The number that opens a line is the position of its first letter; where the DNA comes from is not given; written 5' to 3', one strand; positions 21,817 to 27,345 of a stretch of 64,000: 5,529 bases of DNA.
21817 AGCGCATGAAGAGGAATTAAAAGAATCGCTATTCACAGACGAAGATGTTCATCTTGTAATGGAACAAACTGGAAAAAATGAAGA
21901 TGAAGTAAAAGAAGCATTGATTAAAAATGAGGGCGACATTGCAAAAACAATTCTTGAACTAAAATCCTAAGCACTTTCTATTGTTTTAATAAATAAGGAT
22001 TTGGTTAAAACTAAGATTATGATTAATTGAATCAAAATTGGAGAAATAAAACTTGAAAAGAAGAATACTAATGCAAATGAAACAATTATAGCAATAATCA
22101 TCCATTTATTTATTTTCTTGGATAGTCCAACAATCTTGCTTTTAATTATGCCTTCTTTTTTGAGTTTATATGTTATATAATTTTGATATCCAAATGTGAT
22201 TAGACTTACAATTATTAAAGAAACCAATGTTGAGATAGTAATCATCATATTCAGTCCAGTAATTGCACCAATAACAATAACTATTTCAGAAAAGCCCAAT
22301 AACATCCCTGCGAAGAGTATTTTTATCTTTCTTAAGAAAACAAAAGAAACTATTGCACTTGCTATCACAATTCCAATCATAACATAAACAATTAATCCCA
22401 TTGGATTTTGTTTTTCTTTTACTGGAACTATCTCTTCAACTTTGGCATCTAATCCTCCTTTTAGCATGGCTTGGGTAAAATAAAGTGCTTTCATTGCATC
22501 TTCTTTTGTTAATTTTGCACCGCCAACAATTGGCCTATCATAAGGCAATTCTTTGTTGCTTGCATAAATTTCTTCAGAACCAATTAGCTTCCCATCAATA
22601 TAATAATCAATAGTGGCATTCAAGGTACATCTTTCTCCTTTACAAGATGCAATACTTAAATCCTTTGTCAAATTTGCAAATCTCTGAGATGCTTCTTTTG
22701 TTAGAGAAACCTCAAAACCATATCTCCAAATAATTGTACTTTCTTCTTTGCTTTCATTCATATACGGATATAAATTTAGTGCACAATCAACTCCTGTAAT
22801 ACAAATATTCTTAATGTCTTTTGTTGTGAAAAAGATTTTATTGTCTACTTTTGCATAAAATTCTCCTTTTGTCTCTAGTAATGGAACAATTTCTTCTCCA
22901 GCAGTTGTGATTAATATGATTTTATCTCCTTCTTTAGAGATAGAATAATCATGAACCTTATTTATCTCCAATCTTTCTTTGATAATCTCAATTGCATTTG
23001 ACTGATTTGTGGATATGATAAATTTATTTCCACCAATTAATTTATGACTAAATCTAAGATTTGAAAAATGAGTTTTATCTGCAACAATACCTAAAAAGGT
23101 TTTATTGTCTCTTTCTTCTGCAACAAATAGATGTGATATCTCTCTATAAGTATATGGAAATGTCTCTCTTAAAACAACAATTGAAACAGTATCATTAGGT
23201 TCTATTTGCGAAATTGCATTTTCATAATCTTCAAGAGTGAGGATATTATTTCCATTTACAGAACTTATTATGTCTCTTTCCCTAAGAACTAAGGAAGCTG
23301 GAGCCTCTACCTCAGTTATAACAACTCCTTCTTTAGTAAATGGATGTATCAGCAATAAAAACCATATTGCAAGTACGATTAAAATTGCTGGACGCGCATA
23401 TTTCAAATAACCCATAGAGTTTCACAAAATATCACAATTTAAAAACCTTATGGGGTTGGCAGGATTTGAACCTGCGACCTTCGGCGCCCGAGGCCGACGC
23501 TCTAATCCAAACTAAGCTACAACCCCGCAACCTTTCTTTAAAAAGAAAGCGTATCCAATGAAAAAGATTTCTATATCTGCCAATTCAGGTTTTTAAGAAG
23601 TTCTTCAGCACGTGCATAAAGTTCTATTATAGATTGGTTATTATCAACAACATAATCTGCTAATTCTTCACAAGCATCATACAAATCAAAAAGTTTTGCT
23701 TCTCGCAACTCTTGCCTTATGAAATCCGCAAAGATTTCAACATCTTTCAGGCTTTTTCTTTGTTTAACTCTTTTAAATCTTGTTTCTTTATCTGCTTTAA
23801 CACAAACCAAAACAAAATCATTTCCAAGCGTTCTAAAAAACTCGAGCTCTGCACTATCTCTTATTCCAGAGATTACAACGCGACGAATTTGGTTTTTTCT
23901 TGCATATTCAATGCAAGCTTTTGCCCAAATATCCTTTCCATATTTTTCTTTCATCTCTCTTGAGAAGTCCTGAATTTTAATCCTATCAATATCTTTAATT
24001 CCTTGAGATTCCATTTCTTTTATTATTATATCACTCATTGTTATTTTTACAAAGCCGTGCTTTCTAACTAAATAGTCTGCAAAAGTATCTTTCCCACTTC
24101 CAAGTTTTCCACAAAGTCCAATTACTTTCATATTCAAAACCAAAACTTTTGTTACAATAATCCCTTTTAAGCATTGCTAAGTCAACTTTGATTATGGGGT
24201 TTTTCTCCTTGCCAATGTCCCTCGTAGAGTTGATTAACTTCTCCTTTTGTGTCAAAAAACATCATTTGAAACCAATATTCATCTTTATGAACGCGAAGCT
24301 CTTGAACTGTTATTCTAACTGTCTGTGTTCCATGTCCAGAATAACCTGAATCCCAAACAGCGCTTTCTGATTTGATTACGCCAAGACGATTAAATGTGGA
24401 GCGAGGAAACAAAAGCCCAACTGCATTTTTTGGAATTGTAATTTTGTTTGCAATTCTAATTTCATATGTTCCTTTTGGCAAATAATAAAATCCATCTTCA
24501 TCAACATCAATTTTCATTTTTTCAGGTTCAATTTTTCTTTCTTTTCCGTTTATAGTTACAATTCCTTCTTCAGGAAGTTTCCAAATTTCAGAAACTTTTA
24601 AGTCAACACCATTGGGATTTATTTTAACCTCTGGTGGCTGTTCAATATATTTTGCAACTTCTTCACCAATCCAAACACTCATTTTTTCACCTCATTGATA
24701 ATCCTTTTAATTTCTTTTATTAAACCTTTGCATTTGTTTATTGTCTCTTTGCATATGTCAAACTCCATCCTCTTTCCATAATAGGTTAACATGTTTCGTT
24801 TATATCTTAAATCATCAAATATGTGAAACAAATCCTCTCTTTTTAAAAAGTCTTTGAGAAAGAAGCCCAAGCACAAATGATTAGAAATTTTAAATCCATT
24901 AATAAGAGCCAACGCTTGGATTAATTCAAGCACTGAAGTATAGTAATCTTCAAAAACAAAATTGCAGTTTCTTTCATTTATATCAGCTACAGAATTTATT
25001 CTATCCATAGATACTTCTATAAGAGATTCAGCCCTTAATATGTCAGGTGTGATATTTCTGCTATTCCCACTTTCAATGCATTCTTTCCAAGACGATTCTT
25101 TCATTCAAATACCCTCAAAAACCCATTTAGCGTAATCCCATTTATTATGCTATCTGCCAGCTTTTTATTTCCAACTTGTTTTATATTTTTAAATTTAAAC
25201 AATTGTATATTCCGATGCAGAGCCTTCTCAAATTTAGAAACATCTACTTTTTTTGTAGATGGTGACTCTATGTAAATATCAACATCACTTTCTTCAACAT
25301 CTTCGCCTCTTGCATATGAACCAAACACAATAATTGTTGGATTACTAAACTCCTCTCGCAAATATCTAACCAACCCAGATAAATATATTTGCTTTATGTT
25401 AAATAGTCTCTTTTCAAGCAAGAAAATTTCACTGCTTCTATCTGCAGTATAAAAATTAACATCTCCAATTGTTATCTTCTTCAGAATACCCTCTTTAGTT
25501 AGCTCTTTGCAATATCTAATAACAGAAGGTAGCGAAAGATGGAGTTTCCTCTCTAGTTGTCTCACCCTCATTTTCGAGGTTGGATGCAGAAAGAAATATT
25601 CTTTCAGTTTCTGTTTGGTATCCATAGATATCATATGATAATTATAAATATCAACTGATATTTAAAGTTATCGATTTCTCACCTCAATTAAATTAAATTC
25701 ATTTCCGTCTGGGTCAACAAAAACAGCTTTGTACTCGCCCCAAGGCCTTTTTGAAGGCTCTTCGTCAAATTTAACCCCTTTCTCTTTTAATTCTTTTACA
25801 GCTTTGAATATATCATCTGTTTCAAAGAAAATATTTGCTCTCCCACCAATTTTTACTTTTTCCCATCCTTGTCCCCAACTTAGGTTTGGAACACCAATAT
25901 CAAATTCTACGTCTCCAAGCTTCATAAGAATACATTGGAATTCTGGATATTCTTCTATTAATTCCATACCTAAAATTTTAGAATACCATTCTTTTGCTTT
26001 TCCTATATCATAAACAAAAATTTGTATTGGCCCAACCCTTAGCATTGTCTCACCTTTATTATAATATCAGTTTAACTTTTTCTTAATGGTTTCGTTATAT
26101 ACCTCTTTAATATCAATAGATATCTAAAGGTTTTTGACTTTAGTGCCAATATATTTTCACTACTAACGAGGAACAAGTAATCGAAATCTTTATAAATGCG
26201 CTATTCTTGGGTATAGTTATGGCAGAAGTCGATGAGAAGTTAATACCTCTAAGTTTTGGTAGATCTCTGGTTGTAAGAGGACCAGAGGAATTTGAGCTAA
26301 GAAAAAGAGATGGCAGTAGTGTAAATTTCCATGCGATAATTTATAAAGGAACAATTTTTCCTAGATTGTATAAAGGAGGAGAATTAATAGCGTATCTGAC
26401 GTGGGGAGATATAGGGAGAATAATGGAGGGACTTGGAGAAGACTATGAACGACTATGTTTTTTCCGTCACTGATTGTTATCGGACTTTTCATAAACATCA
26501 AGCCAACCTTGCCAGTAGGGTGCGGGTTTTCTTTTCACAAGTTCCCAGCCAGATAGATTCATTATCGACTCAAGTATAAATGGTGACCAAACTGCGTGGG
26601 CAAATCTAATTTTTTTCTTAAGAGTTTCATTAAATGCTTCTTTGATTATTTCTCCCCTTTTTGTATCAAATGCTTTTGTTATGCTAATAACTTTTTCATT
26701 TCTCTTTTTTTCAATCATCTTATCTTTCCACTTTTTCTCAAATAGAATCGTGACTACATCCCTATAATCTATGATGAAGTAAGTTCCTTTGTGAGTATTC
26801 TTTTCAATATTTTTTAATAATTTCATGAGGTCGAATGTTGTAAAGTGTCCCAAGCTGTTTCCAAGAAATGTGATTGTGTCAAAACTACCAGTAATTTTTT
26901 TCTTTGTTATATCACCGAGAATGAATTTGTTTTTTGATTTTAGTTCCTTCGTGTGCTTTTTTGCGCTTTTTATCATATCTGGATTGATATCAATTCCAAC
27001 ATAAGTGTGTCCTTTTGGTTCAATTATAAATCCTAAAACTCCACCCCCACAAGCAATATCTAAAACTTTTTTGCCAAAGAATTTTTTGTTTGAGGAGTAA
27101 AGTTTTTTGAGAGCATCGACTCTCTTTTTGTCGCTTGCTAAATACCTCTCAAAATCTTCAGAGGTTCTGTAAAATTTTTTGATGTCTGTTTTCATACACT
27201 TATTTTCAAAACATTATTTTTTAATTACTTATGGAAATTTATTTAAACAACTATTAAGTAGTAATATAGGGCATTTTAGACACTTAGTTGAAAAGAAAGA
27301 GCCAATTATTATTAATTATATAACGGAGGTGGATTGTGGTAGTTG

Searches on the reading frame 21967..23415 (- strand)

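Call 38: search_protein_families(library=pfam, proteins=[window:21967-23415:-], max_evalue=0.001)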
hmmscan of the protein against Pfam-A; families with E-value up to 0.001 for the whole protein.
window:21967-23415:- (482 aa): 2 families
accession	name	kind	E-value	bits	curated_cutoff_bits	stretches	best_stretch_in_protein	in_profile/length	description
PF13180.12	PDZ_2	-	2.6e-05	24.8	27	1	29-84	12-70/80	PDZ domain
PF17820.7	PDZ_6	-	0.00013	22.1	27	1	39-83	10-54/54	PDZ domain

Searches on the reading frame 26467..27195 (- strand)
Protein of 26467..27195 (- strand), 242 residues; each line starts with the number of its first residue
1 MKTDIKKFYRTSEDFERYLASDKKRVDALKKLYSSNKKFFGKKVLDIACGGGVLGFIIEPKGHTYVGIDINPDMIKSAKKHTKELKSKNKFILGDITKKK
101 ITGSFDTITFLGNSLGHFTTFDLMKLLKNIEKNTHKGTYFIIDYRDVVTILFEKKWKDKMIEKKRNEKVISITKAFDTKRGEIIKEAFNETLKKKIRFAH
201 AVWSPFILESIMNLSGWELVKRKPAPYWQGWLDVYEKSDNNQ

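Call 39: search_protein_families(library=pfam, proteins=[window:26467-27195:-], max_evalue=0.001)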
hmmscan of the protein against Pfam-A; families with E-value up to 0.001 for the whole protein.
window:26467-27195:- (242 aa): 9 families
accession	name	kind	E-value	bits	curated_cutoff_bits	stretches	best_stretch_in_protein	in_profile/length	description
PF13847.12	Methyltransf_31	-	5.3e-19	68.8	27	1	41-163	4-129/145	Methyltransferase domain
PF13649.12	Methyltransf_25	-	3.4e-14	53.7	27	1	44-134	1-93/97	Methyltransferase domain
PF08242.18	Methyltransf_12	-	3.9e-11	44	30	1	45-137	1-95/98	Methyltransferase domain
PF08241.18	Methyltransf_11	-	3.6e-10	40.8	21.2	1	45-142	1-95/95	Methyltransferase domain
PF13489.12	Methyltransf_23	-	1.9e-08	34.6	27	1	37-147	19-121/164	Methyltransferase domain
PF05175.20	MTS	-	9e-07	29.1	23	1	38-108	30-102/170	Methyltransferase small domain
PF01209.24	Ubie_methyltran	-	6.2e-06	26.2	20.1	1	39-145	46-155/233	ubiE/COQ5 methyltransferase family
PF13679.12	Methyltransf_32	-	9.2e-05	22.9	27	1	37-97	22-90/143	Methyltransferase domain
PF10017.15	Methyltransf_33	-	0.00024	20.7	23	1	63-142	89-175/304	Histidine-specific methyltransferase, SAM-dependent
